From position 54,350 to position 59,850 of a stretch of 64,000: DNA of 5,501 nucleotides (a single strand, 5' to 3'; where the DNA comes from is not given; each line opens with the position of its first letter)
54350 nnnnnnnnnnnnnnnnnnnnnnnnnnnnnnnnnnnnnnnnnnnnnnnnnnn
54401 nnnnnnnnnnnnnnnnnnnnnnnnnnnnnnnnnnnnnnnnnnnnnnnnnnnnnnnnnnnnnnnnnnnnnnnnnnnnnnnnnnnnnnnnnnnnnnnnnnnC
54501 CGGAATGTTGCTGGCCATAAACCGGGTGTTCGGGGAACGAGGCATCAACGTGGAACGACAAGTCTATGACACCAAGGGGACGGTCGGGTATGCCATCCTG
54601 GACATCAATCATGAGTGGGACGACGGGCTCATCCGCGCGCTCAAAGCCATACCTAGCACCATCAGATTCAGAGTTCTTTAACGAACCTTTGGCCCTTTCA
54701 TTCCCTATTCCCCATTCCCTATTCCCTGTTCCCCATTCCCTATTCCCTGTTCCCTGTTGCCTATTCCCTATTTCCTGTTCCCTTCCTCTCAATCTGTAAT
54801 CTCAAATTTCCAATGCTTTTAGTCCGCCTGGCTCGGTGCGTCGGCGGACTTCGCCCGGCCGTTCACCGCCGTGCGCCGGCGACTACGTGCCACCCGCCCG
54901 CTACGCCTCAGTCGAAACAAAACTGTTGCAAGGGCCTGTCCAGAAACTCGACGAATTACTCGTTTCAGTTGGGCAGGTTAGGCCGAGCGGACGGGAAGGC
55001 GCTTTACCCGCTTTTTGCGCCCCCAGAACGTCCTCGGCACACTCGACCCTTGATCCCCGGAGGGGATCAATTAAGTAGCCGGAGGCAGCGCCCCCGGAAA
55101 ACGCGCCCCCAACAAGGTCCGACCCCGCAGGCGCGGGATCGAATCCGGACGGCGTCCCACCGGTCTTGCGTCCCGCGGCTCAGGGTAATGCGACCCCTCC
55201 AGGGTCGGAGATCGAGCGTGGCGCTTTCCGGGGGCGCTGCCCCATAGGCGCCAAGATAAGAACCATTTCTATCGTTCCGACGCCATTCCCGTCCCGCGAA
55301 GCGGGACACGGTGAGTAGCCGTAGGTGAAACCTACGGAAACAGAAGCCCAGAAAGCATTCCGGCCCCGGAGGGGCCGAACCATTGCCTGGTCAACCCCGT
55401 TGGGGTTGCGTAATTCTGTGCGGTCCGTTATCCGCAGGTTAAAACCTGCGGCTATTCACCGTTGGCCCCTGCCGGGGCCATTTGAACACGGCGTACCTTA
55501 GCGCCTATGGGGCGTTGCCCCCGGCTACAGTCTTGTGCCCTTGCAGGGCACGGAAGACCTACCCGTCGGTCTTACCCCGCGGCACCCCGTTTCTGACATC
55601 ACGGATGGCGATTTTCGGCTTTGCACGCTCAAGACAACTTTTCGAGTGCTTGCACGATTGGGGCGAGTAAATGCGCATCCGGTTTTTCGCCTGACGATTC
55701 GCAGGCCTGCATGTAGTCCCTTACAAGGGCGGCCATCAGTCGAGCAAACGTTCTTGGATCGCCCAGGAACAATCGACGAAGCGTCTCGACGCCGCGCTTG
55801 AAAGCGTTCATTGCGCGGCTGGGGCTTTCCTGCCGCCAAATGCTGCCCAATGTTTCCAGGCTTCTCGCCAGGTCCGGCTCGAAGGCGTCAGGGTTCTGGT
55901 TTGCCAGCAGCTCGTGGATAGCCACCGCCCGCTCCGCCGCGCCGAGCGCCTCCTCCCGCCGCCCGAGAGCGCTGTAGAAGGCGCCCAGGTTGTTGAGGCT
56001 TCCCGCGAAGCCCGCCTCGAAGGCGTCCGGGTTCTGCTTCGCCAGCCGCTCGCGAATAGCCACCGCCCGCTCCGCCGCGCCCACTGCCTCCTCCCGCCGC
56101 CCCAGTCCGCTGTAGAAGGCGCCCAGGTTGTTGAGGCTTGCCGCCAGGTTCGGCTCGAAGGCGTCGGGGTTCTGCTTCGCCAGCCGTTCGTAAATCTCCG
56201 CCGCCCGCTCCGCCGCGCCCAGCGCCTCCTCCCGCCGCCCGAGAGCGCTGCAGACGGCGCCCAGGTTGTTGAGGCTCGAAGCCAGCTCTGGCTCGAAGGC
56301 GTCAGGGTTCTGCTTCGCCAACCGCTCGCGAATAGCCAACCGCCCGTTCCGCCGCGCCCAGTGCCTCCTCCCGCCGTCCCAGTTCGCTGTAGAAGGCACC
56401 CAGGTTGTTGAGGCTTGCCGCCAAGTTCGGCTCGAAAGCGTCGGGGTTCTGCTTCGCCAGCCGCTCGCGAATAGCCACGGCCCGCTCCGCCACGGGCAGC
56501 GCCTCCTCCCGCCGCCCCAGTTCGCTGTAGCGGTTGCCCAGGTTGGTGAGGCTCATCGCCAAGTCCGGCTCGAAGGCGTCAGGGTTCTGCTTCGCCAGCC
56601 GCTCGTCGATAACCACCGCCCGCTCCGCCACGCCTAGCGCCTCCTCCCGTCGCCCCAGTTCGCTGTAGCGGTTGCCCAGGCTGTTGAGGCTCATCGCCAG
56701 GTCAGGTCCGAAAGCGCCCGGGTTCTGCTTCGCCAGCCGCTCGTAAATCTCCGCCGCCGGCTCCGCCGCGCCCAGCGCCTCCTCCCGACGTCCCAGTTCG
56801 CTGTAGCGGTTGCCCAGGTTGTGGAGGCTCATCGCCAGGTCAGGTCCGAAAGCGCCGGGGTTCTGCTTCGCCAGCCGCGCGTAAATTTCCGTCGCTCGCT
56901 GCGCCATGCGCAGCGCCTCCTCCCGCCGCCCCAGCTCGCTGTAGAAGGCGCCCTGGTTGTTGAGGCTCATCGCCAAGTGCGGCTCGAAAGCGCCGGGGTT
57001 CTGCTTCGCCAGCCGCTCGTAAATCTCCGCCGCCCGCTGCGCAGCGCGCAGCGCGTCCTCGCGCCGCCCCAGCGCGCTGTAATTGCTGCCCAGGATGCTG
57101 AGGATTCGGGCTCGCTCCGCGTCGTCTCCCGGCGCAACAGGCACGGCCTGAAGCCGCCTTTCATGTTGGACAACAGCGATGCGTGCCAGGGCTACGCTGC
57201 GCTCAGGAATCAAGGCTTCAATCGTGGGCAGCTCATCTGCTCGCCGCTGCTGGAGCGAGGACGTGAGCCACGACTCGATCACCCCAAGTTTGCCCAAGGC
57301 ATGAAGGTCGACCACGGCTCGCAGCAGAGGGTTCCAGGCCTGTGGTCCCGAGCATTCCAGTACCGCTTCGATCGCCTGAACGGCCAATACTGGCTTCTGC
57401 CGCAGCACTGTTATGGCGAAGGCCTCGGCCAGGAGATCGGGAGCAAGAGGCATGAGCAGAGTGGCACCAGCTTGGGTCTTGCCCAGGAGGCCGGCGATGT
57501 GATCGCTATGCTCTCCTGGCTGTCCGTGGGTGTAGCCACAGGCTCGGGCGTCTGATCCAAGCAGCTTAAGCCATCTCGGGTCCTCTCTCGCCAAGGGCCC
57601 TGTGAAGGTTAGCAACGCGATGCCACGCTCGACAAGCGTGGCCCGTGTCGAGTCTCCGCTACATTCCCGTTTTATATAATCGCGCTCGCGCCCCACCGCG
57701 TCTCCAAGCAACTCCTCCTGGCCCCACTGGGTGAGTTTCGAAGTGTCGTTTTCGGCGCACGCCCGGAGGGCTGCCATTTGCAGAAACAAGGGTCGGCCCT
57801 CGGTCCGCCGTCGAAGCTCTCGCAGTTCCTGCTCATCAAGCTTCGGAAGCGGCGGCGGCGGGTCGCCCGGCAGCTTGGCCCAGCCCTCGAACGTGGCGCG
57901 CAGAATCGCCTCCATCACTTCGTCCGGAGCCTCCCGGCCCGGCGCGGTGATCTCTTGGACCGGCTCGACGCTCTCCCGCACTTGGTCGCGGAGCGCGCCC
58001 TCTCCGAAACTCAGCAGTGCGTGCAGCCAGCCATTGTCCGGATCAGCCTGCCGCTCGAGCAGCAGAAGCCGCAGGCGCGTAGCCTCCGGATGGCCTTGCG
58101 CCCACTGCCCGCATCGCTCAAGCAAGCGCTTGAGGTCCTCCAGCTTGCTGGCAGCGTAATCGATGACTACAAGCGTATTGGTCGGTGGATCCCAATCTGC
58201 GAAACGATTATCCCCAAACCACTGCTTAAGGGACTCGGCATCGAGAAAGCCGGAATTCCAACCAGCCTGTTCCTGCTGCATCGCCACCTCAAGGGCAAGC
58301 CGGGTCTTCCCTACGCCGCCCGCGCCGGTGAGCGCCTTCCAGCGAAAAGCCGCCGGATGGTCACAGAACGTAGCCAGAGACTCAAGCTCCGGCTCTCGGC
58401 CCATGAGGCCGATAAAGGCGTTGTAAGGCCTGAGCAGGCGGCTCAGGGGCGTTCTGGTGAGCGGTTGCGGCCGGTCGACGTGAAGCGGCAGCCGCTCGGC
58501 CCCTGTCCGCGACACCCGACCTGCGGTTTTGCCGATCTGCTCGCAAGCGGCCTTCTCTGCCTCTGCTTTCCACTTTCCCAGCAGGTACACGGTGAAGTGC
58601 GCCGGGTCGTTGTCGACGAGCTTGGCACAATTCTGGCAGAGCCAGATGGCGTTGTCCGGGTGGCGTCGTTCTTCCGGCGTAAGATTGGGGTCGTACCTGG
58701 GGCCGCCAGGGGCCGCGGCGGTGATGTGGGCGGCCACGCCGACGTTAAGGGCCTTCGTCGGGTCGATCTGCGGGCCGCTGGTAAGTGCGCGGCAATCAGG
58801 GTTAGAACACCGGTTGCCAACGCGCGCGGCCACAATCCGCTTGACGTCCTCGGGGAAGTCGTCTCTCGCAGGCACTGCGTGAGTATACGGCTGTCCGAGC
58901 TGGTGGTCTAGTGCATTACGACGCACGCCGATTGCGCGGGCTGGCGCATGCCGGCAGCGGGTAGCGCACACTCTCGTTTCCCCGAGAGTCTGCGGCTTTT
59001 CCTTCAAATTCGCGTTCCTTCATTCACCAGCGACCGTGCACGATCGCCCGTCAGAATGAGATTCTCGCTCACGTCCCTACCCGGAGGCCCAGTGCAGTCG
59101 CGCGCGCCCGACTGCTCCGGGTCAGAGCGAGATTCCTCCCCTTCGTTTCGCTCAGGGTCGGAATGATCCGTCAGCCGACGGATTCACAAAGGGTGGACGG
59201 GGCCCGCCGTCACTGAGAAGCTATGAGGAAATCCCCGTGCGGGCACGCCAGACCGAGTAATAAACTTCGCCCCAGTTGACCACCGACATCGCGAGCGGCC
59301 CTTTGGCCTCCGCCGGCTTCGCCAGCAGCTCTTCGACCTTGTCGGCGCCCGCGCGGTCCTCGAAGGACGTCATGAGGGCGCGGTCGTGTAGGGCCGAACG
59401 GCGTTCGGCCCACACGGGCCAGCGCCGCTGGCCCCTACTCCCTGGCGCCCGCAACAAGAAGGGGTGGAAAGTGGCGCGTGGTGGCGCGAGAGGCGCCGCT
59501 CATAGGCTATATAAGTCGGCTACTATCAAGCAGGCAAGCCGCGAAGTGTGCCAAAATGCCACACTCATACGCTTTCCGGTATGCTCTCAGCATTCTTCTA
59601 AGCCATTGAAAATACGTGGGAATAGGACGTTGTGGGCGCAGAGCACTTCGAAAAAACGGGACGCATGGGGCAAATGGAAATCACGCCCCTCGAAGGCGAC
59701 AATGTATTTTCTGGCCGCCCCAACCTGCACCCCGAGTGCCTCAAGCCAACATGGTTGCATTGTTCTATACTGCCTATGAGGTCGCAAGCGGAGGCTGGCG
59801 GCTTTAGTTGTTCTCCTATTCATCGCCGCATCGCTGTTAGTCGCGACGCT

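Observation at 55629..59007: HNH - STAND NTPase - TPR (Avs-like) antiviral-type gene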

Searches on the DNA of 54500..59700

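Call 67: search_rna_families(source=window, start=54500, end=59700, threshold=evalue, max_evalue=0.1)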
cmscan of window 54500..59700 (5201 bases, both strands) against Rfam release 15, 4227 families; matches with E-value up to 0.1: 0.
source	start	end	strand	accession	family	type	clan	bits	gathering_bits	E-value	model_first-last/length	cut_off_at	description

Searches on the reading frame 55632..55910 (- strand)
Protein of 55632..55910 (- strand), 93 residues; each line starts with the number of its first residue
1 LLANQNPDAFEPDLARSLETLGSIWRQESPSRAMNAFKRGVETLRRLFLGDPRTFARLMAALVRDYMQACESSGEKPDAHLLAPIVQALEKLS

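Call 70: search_protein_families(library=pfam, proteins=[window:55632-55910:-], max_evalue=5)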
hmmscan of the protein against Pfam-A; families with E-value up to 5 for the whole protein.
window:55632-55910:- (93 aa): 1 family
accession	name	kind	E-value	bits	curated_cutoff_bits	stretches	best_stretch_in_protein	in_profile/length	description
PF16826.10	DUF5076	-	0.12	12.8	25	1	43-90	30-77/84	Domain of unknown function (DUF5076)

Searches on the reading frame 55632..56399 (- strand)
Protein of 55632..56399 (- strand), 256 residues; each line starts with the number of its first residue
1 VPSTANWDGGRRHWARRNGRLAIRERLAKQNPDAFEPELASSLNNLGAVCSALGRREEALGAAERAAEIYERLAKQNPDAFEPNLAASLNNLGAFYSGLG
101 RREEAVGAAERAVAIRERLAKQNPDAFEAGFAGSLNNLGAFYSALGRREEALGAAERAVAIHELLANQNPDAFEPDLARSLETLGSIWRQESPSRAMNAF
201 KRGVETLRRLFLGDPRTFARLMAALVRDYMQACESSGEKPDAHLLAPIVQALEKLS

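Call 4: search_protein_families(library=pfam, proteins=[window:55632-56399:-], max_evalue=0.01)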
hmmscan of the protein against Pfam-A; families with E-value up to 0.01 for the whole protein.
window:55632-56399:- (256 aa): 16 families
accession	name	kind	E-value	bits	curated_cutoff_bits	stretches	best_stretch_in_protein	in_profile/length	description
PF13374.12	TPR_10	-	1e-25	89.4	27.5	3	85-120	1-36/42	Tetratricopeptide repeat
PF13424.12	TPR_12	-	2.1e-19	69.9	30.1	3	28-71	33-76/77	Tetratricopeptide repeat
PF00515.34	TPR_1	-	1.1e-12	47.6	27.8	1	40-71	1-32/34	Tetratricopeptide repeat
PF07719.23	TPR_2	-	1.5e-12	47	27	1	41-71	2-32/34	Tetratricopeptide repeat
PF13176.12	TPR_7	-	1.7e-10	40.6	27.9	0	88-119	1-32/36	Tetratricopeptide repeat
PF13181.12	TPR_8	-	3.1e-09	36.7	25.7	0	87-116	2-31/34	Tetratricopeptide repeat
PF24885.1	TPR_NPHP3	-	1.3e-07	31.8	100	1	36-117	95-172/239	Nephrocystin-3 TPR domain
PF13431.12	TPR_17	-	2.9e-07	30.7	24.4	0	82-105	9-32/34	Tetratricopeptide repeat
PF13428.12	TPR_14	-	1.7e-06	28.6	23.5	0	52-82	6-36/44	Tetratricopeptide repeat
PF18993.5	Rv0078B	-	0.0003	21.2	27.1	0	19-41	19-41/63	Rv0078B-related antitoxin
PF07721.20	TPR_4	-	0.0011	19.8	27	0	42-65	3-26/26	Tetratricopeptide repeat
PF12968.13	DUF3856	-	0.0019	18.6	27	0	46-118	61-133/143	Domain of Unknown Function (DUF3856)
PF12862.13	ANAPC5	-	0.0044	17.5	23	0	84-115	36-67/91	Anaphase-promoting complex subunit 5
PF13174.12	TPR_6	-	0.0051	17.8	26.3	0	59-79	12-32/33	Tetratricopeptide repeat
PF23914.1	TPR_CcmH_CycH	-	0.0091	16.3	42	0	21-69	37-79/158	Cytochrome c-type biogenesis protein H TPR domain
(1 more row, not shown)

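Call 5: search_protein_families(library=padloc, proteins=[window:55632-56399:-], max_evalue=0.01)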
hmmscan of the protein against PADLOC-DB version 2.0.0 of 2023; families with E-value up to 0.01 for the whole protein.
window:55632-56399:- (256 aa): 0 families

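Call 11: list_cluster_members(proteins=[P0001, P0002, P0006, window:55632-56399:-])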
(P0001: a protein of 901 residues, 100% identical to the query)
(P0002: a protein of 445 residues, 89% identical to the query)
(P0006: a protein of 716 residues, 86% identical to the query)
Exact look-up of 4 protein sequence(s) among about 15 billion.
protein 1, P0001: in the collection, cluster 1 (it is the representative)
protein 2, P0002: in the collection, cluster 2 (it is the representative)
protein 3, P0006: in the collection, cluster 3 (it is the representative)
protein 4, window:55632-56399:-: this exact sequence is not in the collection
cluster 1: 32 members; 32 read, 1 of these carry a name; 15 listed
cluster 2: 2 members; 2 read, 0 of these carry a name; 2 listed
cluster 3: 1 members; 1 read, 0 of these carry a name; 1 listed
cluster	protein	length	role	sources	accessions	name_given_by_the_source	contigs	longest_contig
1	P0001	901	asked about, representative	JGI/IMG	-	-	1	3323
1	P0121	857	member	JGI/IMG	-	-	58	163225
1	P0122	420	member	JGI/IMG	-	hypothetical protein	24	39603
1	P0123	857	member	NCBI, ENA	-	-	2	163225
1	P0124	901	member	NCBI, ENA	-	-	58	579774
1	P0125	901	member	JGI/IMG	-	-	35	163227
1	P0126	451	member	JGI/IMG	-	-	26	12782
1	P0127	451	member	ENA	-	-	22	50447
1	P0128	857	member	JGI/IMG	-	-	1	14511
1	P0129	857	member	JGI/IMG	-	-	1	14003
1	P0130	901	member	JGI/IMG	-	-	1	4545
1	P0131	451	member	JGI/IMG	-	-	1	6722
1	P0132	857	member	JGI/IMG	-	-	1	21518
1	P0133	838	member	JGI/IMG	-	-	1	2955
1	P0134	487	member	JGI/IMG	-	-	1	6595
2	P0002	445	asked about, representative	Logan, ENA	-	-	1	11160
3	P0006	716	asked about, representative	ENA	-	-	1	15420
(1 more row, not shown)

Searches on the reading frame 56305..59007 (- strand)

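Call 4: search_protein_families(library=pfam, proteins=[window:56305-59007:-], max_evalue=0.01)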
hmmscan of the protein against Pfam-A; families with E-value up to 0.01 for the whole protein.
window:56305-59007:- (901 aa): 17 families
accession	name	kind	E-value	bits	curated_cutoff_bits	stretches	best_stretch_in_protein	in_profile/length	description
PF13374.12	TPR_10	-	4.6e-37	125.4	27.5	6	816-851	1-36/42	Tetratricopeptide repeat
PF13424.12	TPR_12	-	7.5e-32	109.8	30.1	6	805-848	33-76/77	Tetratricopeptide repeat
PF07719.23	TPR_2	-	3.3e-17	61.6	27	0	633-664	1-32/34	Tetratricopeptide repeat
PF00515.34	TPR_1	-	1.4e-12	47.3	27.8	0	863-889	1-27/34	Tetratricopeptide repeat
PF13181.12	TPR_8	-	3.2e-12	46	25.7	0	820-847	4-31/34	Tetratricopeptide repeat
PF13176.12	TPR_7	-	4.4e-12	45.5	27.9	0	819-850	1-32/36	Tetratricopeptide repeat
PF24885.1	TPR_NPHP3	-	9.7e-09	35.4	100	1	678-808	98-220/239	Nephrocystin-3 TPR domain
PF07721.20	TPR_4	-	7.5e-07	29.6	27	0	818-842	2-26/26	Tetratricopeptide repeat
PF10602.15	RPN7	-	7.9e-07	29.4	29.6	0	844-895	17-68/174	26S proteasome subunit RPN7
PF12968.13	DUF3856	-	9.9e-07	29.3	27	0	785-890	23-127/143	Domain of Unknown Function (DUF3856)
PF13428.12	TPR_14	-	6.2e-06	26.8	23.5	0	737-765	6-34/44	Tetratricopeptide repeat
PF13431.12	TPR_17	-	6.7e-06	26.4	24.4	0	859-882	9-32/34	Tetratricopeptide repeat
PF25199.1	nSTAND_NTPase5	-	0.0024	18.1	34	1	215-302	35-122/145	Novel STAND NTPase 5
PF12583.14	TPPII_C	-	0.0028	18.6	27.7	0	657-680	32-55/69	Tripeptidyl peptidase II, C-terminal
PF12990.12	DUF3874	-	0.004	17.9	28.3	0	751-779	26-51/71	Domain of unknonw function from B. Theta Gene description (DUF3874)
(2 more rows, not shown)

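Call 5: search_protein_families(library=padloc, proteins=[window:56305-59007:-], max_evalue=0.01)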
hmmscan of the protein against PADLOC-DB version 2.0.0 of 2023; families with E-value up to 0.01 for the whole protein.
window:56305-59007:- (901 aa): 14 families
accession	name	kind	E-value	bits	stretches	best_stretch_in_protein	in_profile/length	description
PDLC04772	PDC-M68A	-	1.6e-25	88.5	1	50-165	4-119/253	-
PDLC00739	Effector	-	3.4e-17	60.8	1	48-153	5-110/378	Endonuclease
PDLC01997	SAVED1--SAVED_HNH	-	9.9e-16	56.2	1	49-153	4-106/368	-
PDLC00746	Effector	-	1.2e-11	42.3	1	51-153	17-118/389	Endonuclease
PDLC00742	Effector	-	1.2e-09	35.5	1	53-148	123-218/527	Endonuclease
PDLC01998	SAVED1--SAVED_HNH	-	2.2e-09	34.6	1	50-147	113-210/506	-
PDLC00749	Effector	-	7.8e-09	33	1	46-153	11-119/395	Endonuclease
PDLC00406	SduA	-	2.3e-08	32.4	1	50-150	17-112/326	DUF4263 domain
PDLC00740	Effector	-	3.8e-08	30.5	1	47-150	12-116/391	Endonuclease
PDLC00751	Effector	-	7.3e-07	26.5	1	48-150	128-230/530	Endonuclease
PDLC04773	PDC-M68A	-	0.00023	19.3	1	110-163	2-55/200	-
PDLC01169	TPR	-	0.0003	18.3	0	771-849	109-220/252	TPR repeats containing protein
PDLC01999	SAVED1--SAVED_HNH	-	0.00078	16.5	1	52-136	17-99/387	-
PDLC00743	Effector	-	0.0076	13.4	0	56-161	8-114/384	Endonuclease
